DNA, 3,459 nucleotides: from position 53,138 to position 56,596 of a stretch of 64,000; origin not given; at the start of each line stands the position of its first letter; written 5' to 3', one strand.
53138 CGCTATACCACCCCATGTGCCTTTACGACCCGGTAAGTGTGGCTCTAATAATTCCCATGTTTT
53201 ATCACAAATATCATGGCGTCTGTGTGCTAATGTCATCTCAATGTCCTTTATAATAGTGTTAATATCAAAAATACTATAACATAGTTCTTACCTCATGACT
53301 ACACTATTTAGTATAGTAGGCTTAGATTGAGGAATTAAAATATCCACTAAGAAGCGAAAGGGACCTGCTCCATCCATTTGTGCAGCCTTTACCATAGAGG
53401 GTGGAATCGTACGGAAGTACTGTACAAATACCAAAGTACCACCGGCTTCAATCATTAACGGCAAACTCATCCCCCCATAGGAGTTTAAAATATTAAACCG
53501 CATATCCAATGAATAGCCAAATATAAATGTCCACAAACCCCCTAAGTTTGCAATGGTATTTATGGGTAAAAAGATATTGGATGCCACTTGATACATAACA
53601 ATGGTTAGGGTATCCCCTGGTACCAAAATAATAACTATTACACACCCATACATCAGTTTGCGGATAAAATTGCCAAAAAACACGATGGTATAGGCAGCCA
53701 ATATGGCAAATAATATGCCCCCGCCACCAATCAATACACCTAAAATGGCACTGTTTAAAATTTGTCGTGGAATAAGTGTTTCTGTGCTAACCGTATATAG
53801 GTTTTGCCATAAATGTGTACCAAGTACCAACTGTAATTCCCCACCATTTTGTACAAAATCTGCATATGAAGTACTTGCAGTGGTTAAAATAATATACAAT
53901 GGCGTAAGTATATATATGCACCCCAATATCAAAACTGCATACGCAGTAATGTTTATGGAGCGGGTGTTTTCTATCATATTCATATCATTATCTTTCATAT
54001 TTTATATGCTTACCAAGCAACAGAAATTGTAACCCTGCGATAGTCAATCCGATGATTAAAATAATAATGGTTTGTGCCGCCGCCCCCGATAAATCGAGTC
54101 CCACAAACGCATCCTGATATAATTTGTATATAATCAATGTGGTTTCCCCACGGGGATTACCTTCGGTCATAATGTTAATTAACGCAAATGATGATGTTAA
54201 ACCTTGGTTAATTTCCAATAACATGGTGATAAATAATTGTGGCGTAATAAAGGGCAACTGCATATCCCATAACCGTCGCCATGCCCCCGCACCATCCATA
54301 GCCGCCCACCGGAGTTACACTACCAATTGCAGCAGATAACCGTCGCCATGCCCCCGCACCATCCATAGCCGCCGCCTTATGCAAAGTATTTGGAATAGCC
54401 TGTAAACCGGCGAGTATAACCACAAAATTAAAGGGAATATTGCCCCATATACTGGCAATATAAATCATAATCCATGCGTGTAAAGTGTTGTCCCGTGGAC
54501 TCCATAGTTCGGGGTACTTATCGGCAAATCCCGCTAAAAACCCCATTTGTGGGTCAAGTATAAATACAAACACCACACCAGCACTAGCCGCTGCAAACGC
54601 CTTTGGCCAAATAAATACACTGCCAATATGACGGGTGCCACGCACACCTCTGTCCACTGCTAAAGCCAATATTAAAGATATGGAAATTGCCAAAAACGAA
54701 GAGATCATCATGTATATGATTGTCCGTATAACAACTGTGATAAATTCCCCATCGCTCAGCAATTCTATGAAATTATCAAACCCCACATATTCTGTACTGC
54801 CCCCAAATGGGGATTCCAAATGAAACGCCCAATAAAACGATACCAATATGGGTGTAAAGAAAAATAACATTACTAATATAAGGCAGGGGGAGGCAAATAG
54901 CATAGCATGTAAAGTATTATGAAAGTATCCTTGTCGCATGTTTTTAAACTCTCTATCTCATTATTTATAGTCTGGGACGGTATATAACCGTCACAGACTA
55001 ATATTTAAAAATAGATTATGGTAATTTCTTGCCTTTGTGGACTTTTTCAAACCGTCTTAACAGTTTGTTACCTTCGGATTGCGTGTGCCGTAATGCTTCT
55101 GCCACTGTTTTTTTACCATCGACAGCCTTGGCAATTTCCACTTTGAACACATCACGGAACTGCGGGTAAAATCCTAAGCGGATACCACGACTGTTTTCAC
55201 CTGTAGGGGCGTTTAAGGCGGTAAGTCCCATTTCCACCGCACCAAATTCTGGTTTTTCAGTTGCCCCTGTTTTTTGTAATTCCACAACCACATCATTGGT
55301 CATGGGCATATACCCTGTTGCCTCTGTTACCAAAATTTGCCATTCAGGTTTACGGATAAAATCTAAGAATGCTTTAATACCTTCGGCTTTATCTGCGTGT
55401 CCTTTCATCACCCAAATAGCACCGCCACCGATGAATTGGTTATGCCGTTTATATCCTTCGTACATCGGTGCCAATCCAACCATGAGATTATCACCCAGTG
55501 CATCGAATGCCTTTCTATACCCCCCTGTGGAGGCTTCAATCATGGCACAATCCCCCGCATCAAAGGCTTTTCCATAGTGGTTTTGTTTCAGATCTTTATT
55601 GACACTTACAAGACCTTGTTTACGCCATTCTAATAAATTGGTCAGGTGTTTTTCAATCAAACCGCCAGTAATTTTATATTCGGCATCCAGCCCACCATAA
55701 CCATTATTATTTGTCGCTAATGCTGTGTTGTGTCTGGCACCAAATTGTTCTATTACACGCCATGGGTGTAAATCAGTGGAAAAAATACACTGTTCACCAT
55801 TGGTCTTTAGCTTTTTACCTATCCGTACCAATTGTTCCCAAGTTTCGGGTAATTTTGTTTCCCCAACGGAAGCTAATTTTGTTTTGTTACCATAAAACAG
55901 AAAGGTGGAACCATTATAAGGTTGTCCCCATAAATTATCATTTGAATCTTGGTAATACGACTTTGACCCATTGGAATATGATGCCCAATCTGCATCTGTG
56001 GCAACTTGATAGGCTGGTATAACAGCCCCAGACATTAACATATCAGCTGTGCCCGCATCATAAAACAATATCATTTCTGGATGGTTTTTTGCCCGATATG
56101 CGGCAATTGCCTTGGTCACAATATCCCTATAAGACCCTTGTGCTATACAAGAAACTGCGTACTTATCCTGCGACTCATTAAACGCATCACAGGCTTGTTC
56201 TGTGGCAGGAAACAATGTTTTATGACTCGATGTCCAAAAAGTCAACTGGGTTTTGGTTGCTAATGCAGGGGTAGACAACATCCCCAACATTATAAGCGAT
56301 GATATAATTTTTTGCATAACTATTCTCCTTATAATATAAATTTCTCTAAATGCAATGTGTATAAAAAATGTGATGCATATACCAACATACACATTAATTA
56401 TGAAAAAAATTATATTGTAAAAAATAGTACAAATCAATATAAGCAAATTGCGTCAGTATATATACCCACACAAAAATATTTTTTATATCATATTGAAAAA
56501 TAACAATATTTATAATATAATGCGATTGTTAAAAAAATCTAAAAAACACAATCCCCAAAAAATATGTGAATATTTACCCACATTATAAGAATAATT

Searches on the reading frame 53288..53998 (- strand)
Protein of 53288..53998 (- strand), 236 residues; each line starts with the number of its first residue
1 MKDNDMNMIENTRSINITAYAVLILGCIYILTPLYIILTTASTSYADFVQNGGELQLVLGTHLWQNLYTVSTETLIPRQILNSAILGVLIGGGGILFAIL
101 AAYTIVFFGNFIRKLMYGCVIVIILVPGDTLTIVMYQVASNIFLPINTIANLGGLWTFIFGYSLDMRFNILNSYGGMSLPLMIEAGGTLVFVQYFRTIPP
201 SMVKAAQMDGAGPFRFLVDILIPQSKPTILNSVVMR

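Call 89: search_protein_families(library=pfam, proteins=[window:53288-53998:-], max_evalue=0.000001)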
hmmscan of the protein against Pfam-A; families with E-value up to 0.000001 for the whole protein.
window:53288-53998:- (236 aa): 1 family
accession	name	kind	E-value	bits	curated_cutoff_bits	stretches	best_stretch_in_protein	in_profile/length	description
PF00528.27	BPD_transp_1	-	9.9e-09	35.6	26.4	1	94-235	1-116/184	Binding-protein-dependent transport system inner membrane component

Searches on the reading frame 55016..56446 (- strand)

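Call 89: search_protein_families(library=pfam, proteins=[window:55016-56446:-], max_evalue=0.000001)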
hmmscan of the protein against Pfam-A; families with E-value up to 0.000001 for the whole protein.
window:55016-56446:- (476 aa): 2 families
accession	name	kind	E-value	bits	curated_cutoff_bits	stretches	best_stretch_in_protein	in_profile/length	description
PF13416.11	SBP_bac_8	-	1.1e-25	91.4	27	1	84-387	1-266/279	Bacterial extracellular solute-binding protein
PF01547.30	SBP_bac_1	-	5.1e-15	56.7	26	1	81-370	9-306/307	Bacterial extracellular solute-binding protein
